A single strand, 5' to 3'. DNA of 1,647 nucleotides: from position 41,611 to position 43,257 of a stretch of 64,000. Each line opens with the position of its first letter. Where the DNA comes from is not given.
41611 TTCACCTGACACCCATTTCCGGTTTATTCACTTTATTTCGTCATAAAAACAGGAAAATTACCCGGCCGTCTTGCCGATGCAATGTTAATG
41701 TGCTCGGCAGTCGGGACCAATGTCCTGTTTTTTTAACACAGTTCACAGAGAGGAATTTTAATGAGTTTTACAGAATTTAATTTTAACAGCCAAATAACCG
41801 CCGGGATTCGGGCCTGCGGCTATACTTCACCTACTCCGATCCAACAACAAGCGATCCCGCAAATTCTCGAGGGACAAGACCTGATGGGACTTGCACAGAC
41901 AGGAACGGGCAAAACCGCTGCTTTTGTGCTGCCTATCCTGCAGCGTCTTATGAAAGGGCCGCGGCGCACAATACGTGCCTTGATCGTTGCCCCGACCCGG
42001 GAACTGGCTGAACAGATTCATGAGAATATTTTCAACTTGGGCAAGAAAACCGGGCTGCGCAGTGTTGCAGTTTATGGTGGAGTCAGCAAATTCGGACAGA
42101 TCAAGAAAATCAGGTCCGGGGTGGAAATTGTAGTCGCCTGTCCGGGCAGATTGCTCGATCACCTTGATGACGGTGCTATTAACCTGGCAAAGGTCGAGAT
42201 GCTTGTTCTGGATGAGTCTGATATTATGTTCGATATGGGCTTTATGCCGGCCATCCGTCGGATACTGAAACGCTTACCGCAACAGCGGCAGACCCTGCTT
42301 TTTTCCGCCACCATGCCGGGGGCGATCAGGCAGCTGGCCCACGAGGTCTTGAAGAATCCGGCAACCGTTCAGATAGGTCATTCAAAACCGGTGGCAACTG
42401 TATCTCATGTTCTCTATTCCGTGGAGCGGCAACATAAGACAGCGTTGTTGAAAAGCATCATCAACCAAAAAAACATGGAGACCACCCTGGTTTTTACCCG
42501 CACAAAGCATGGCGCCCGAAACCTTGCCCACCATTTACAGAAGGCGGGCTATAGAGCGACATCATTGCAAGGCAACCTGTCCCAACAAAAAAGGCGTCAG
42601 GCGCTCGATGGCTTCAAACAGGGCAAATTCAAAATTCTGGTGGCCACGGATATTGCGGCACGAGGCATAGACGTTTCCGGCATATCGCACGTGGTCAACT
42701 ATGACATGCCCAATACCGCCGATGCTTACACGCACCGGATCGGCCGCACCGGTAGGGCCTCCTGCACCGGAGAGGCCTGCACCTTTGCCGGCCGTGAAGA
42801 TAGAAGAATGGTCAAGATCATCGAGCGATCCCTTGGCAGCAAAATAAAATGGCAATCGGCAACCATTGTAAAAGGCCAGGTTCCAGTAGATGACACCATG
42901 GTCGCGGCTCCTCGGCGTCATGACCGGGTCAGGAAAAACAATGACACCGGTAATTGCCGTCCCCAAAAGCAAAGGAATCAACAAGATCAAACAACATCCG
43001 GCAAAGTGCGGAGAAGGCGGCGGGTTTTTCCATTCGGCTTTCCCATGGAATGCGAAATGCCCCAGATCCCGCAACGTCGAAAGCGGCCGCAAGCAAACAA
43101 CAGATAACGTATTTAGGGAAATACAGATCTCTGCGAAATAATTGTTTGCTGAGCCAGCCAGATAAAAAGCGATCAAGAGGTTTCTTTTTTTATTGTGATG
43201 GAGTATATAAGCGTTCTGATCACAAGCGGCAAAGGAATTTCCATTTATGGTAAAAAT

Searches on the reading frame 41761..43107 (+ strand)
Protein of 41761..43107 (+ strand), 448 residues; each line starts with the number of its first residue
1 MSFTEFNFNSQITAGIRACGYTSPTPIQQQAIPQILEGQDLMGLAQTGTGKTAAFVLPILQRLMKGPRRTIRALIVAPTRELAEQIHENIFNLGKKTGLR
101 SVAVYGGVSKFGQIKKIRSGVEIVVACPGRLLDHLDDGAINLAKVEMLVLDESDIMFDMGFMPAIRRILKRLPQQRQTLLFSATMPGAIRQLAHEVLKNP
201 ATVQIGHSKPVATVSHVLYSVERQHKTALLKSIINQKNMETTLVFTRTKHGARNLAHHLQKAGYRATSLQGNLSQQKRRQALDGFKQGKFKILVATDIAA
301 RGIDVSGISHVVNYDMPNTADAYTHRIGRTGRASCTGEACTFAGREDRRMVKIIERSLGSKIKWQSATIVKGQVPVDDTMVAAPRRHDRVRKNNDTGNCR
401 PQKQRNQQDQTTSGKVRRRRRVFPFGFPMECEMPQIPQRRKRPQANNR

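Call 51: search_protein_families(library=ncbifam, proteins=[window:41761-43107:+], max_evalue=0.001)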
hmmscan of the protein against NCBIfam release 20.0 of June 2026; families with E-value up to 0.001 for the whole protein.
window:41761-43107:+ (448 aa): 46 families (the best 25 are shown)
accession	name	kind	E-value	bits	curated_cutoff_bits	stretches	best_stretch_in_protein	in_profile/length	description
NF007882.0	PRK10590.1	equivalog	8.7e-128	427.1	743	1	1-415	1-418/456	ATP-dependent RNA helicase RhlE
NF053631.1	RNA_helic_CshA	equivalog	3.5e-124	415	646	1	3-369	1-367/434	degradosome RNA helicase CshA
NF053710.1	RNA_heli_RhlE2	exception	9.9e-121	404.1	925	1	1-412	1-422/635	RNA helicase RhlE2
NF008394.0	PRK11192.1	equivalog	9.1e-113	377.4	507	1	1-418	3-430/441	ATP-dependent RNA helicase SrmB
NF053711.1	RNA_heli_RhlE1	exception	2.8e-112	375.7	750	1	1-381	1-388/434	RNA helicase RhlE1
NF053636.1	DDHlcsCsdAPsy1082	equivalog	2.9e-112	375.8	890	1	1-419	3-422/512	DEAD/DEAH box helicase CsdA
NF008744.0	PRK11776.1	equivalog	4.4e-111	371.7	524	1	2-371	5-374/460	ATP-dependent RNA helicase DbpA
NF002340.1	PRK01297.1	equivalog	2.8e-101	339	564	1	2-362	2-372/372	ATP-dependent RNA helicase RhlB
NF008642.0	PRK11634.1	equivalog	6.4e-100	335.3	989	1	2-359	7-365/628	DEAD/DEAH family ATP-dependent RNA helicase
NF003419.0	PRK04837.1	equivalog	1.8e-95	320.2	588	1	2-406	10-418/424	ATP-dependent RNA helicase RhlB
NF003390.0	PRK04537.1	equivalog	1.1e-88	298.8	732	1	2-380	10-397/572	ATP-dependent RNA helicase RhlB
TIGR01389.1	recQ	equivalog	1.6e-24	86.3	640.2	1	19-354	9-340/591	DNA helicase RecQ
NF010337.0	PRK13766.1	equivalog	1.3e-22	79.8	610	2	227-340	354-474/781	Hef nuclease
TIGR04121.1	DEXH_lig_assoc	equivalog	9.8e-20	69.9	850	1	23-332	13-345/804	ligase-associated DNA damage response DEXH box helicase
TIGR00614.1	recQ_fam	subfamily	1.4e-18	67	219.8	1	20-352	8-339/470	RecQ family ATP-dependent DNA helicase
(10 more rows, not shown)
